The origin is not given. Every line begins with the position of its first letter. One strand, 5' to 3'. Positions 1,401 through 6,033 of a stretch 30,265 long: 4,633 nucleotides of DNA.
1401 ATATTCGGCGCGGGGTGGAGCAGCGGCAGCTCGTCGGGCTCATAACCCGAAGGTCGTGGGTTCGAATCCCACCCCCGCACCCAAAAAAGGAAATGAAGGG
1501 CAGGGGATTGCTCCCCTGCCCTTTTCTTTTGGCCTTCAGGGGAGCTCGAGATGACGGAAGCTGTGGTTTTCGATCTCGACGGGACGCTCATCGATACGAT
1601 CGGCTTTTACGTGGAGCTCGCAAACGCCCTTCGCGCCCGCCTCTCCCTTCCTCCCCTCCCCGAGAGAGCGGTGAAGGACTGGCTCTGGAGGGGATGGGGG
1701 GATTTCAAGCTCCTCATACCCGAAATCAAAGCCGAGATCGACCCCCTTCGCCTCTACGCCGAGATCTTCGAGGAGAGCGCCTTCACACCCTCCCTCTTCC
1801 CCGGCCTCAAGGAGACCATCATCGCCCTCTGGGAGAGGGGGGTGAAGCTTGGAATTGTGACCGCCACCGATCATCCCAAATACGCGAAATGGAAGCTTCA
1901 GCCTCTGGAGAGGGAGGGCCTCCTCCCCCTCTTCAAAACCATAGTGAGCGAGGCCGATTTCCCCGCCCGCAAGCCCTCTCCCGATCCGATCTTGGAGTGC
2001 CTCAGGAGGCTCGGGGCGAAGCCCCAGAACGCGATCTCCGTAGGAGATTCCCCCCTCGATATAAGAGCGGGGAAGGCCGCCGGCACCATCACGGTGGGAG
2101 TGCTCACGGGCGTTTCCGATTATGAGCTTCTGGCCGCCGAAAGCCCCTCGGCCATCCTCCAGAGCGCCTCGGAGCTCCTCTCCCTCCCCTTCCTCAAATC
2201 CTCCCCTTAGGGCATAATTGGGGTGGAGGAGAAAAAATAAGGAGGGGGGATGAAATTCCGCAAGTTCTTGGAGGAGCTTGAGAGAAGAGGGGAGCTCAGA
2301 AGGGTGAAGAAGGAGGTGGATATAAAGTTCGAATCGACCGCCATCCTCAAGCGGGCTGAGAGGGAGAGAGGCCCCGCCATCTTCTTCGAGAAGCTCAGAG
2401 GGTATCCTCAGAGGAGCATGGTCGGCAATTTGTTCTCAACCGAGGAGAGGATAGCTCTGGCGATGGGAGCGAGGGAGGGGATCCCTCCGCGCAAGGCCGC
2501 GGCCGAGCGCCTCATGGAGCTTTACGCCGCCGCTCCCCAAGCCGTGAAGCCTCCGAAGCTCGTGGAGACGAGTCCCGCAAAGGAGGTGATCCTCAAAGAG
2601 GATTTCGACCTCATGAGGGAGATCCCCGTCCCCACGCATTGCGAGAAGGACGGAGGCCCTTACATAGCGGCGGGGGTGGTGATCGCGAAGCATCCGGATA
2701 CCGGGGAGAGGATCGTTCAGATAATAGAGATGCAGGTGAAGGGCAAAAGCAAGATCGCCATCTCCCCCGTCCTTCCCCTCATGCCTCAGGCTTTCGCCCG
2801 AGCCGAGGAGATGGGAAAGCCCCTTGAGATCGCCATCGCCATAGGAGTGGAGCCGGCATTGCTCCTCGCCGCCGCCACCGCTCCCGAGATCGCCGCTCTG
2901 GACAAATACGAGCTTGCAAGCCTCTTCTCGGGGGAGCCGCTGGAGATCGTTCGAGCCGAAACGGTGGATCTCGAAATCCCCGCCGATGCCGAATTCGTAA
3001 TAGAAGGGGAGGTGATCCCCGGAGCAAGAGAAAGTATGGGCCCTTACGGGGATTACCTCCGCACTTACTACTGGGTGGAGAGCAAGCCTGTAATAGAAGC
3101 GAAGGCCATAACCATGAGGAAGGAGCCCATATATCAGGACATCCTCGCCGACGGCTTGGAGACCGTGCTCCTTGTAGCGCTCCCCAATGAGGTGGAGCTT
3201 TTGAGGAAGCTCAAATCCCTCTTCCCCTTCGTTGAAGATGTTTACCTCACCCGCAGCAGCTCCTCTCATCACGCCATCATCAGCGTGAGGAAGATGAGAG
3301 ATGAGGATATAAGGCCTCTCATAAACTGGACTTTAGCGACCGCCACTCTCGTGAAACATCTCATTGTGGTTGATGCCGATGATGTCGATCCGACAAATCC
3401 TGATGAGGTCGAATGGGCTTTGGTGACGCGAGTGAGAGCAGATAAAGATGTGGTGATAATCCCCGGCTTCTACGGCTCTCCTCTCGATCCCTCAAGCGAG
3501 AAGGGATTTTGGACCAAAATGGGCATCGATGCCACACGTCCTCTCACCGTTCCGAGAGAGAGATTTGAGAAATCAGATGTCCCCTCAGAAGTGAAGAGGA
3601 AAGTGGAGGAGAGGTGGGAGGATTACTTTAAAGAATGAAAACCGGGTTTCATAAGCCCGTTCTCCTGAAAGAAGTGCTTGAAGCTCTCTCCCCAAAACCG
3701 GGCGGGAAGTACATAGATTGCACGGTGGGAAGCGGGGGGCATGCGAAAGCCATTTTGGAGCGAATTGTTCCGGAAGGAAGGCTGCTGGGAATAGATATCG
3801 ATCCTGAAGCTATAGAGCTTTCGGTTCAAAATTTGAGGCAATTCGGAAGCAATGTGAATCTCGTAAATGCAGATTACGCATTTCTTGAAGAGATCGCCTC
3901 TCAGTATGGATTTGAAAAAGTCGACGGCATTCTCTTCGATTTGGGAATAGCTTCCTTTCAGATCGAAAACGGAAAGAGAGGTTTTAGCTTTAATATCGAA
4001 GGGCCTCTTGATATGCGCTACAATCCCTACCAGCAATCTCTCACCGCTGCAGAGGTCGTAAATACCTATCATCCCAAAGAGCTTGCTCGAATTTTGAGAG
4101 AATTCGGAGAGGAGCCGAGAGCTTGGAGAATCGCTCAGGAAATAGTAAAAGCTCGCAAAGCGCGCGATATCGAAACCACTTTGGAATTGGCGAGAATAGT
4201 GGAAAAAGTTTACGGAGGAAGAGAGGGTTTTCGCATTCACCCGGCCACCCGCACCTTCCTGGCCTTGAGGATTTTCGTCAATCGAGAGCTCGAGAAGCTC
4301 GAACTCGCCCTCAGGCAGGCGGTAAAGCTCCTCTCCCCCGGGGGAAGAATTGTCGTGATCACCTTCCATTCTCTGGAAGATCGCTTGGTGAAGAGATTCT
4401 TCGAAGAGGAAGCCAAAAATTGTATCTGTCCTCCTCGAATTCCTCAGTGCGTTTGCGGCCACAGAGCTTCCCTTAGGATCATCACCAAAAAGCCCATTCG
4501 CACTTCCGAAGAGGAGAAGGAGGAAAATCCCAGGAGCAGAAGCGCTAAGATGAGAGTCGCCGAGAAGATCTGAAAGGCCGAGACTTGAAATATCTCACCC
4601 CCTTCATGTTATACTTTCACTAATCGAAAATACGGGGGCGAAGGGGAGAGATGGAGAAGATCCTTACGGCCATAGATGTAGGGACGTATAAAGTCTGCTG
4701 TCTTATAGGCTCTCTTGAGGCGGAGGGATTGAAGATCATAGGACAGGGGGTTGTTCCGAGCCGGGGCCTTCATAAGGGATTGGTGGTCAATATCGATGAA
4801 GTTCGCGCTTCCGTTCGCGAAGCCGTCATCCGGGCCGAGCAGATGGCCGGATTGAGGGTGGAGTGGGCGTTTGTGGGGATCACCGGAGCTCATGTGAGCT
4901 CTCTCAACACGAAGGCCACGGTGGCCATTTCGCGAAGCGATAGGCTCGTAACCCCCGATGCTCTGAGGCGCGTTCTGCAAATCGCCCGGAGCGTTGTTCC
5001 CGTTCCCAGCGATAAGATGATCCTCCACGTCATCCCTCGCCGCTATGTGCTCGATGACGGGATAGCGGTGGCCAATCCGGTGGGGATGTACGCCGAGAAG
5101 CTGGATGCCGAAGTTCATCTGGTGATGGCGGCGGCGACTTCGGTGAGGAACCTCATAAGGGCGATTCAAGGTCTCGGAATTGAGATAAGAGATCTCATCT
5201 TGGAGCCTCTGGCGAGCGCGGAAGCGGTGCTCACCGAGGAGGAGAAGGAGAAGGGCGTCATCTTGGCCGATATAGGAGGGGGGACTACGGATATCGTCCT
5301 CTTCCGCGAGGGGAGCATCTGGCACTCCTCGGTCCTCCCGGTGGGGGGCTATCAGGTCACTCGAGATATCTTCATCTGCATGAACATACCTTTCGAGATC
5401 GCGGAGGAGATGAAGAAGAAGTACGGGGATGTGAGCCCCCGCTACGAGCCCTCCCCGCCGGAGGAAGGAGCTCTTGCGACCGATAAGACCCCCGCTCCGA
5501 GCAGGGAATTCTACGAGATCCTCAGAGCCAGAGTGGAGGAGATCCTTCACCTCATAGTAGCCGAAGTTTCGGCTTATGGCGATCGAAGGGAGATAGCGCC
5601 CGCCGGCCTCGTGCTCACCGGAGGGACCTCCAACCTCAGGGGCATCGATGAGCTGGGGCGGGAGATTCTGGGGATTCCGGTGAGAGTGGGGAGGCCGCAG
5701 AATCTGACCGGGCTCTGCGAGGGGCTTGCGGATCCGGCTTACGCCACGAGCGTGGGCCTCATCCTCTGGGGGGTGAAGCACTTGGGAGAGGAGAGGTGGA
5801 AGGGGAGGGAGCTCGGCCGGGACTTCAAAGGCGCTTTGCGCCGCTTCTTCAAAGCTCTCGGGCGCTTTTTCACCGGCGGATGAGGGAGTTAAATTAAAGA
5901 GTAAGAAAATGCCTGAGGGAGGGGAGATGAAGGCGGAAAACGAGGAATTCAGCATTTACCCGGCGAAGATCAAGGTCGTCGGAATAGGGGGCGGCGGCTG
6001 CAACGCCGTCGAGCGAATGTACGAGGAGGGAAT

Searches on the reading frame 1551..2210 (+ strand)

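Call 19: search_protein_families(library=pfam, proteins=[window:1551-2210:+], max_evalue=0.001)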
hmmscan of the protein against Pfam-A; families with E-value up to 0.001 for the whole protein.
window:1551-2210:+ (219 aa): 4 families
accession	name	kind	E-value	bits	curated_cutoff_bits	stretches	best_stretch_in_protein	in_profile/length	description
PF13419.12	HAD_2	-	2.5e-29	103.1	23.8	1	5-184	1-178/178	Haloacid dehalogenase-like hydrolase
PF00702.32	Hydrolase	-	2.5e-24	87.2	26.4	1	3-178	2-191/191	haloacid dehalogenase-like hydrolase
PF13242.12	Hydrolase_like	-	2.7e-11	43.7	22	1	139-208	2-74/75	HAD-hyrolase-like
PF12710.13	HAD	-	3.4e-07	31.3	27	1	5-173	1-187/189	haloacid dehalogenase-like hydrolase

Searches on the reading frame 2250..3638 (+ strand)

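Call 19: search_protein_families(library=pfam, proteins=[window:2250-3638:+], max_evalue=0.001)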
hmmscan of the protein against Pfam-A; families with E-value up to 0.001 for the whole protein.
window:2250-3638:+ (462 aa): 3 families
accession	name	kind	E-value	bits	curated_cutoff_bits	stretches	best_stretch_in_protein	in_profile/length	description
PF01977.22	UbiD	-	2e-51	174.5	23.3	1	107-299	7-202/206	3-octaprenyl-4-hydroxybenzoate carboxy-lyase Rift-related domain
PF20696.2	UbiD_C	-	2.2e-29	102.5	24.2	1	308-428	3-127/127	3-octaprenyl-4-hydroxybenzoate carboxy-lyase C-terminal domain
PF20695.2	UbiD_N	-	1.1e-20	73.9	24.3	1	7-76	1-67/78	3-octaprenyl-4-hydroxybenzoate carboxy-lyase N-terminal domain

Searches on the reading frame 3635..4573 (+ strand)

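Call 19: search_protein_families(library=pfam, proteins=[window:3635-4573:+], max_evalue=0.001)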
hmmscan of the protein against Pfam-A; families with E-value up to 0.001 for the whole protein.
window:3635-4573:+ (312 aa): 10 families
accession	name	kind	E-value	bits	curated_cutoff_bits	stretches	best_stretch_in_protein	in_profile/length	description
PF01795.25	Methyltransf_5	-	9.5e-114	380.5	27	1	5-312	3-309/309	MraW methylase family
PF13847.12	Methyltransf_31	-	1.6e-10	41.2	27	1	21-101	2-80/145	Methyltransferase domain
PF01209.24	Ubie_methyltran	-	9.1e-07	28.9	20.1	0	14-86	39-112/233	ubiE/COQ5 methyltransferase family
PF13649.12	Methyltransf_25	-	2.2e-06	28.7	27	1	28-85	3-59/97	Methyltransferase domain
PF08242.18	Methyltransf_12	-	5.9e-05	24.2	30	0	32-81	6-58/98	Methyltransferase domain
PF01189.24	Methyltr_RsmB-F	-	0.0004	20.5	27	1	17-103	3-87/199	16S rRNA methyltransferase RsmB/F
PF08241.18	Methyltransf_11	-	0.0006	20.8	21.2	0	28-82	2-52/95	Methyltransferase domain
PF13489.12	Methyltransf_23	-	0.00064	19.9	27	0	11-72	9-61/164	Methyltransferase domain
PF06962.18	rRNA_methylase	-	0.00066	20.1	22.7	0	51-104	2-53/137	Putative rRNA methylase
PF01728.25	FtsJ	-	0.00081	19.8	24.1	0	11-104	9-100/181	FtsJ-like methyltransferase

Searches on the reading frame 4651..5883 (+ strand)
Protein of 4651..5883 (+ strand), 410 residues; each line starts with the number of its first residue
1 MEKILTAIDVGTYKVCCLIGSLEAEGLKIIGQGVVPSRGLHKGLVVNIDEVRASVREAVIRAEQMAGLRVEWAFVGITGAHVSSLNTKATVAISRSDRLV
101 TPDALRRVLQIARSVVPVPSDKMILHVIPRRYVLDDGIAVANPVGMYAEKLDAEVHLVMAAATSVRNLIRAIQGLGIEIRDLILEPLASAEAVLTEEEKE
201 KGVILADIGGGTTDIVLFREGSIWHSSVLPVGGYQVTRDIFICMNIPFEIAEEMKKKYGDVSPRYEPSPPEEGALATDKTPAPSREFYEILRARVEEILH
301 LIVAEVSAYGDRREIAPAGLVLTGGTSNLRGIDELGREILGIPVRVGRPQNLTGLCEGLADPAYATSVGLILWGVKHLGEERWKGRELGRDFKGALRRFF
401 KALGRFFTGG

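Call 19: search_protein_families(library=pfam, proteins=[window:4651-5883:+], max_evalue=0.001)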
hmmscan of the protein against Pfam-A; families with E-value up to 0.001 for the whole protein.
window:4651-5883:+ (410 aa): 6 families
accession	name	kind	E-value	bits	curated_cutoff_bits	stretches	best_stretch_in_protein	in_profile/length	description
PF14450.12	FtsA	-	2e-34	119.1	31.8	1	205-369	2-127/127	Cell division protein FtsA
PF02491.25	SHS2_FTSA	-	8.7e-20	71.3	25.4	1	79-158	1-78/79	SHS2 domain inserted in FTSA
PF06723.19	MreB_Mbl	-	8.6e-12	45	27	1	168-348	112-305/327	MreB/Mbl protein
PF11104.14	PilM_2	-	6.6e-07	29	27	1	191-265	170-243/340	Type IV pilus assembly protein PilM;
PF06277.17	EutA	-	4.6e-06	26.2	27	1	196-239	138-181/475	Ethanolamine utilisation protein EutA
PF01968.24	Hydantoinase_A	-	0.00051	19.8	22.9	1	186-236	62-114/291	Hydantoinase/oxoprolinase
